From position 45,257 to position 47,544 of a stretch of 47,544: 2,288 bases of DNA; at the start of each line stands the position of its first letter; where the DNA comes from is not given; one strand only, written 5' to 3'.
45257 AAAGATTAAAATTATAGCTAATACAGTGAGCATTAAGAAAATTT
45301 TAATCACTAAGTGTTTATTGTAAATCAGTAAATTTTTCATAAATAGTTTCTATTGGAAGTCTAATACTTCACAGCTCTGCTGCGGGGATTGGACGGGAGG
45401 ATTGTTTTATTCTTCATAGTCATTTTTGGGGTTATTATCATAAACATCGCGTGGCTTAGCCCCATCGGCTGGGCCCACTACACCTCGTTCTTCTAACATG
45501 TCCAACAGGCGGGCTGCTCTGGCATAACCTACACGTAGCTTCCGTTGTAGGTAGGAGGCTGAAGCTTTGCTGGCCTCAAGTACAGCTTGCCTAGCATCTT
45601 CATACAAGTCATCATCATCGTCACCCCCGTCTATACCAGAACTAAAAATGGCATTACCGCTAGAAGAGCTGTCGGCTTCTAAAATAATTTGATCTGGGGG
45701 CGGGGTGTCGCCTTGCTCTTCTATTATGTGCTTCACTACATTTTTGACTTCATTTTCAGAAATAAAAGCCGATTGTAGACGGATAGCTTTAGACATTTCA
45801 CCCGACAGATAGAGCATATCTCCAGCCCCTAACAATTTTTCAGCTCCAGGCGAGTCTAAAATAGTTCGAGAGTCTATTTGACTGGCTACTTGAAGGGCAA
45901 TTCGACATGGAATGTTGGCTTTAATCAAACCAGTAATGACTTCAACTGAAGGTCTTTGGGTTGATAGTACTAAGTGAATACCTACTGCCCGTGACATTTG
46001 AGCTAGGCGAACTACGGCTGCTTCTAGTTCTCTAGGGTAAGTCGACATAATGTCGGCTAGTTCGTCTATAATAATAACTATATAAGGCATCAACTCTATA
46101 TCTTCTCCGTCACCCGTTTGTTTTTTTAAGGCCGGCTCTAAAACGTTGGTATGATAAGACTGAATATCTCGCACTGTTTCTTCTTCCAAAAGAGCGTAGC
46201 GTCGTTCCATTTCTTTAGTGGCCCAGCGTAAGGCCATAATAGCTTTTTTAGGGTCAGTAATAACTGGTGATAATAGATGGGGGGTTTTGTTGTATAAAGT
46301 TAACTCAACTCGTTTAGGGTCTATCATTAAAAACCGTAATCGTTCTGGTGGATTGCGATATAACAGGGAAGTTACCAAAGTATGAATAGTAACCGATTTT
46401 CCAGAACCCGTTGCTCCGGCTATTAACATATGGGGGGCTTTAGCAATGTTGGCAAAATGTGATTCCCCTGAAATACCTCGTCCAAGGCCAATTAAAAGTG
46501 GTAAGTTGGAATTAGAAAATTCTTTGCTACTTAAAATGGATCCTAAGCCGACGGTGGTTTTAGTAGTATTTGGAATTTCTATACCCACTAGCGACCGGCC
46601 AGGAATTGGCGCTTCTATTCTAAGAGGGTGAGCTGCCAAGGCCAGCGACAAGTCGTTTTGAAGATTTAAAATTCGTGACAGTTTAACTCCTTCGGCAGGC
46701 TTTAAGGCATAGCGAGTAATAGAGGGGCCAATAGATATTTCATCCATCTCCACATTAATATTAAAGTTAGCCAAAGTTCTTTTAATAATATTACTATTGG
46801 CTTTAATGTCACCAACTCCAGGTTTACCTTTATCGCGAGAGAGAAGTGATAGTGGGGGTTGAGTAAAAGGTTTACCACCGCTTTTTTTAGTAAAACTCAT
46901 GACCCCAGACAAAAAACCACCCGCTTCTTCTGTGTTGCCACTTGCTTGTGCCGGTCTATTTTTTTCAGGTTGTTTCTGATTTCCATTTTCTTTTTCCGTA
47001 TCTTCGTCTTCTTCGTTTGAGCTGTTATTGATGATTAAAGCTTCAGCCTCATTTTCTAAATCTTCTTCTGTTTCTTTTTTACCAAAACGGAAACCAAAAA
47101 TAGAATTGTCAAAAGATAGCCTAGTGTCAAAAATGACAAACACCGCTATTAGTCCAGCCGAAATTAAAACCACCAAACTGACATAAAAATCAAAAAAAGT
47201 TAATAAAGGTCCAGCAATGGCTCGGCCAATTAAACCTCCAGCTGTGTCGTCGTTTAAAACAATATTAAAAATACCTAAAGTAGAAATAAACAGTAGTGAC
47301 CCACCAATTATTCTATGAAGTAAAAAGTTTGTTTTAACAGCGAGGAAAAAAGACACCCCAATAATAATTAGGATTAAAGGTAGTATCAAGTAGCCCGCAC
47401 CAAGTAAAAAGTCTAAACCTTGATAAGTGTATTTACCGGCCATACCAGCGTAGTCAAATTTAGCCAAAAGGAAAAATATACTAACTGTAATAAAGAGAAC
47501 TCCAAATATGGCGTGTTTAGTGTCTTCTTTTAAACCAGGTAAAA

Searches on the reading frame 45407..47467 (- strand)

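Call 59: search_protein_families(library=pfam, proteins=[window:45407-47467:-], max_evalue=0.001)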
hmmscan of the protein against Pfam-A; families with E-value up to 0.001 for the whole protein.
window:45407-47467:- (686 aa): 7 families
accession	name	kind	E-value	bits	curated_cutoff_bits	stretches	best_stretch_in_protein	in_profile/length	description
PF01580.24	FtsK_SpoIIIE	-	4.4e-60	203.3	24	1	311-508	5-221/221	FtsK/SpoIIIE family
PF17854.6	FtsK_alpha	-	3e-27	95.2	22.9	1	204-300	2-101/101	FtsK alpha domain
PF09397.16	FtsK_gamma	-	4.7e-26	90.7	30.6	1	617-676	2-61/63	Ftsk gamma domain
PF13491.11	FtsK_4TM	-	5.5e-07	29.8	23.1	1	6-115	46-161/171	4TM region of DNA translocase FtsK/SpoIIIE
PF01935.23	DUF87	-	0.00013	22.5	23.2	1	345-384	24-60/220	Helicase HerA, central domain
PF12846.13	AAA_10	-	0.00019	21.1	27.5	1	343-387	20-60/362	AAA-like domain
PF05673.19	DUF815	-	0.00049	19.8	23.8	0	336-409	45-109/249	Protein of unknown function (DUF815)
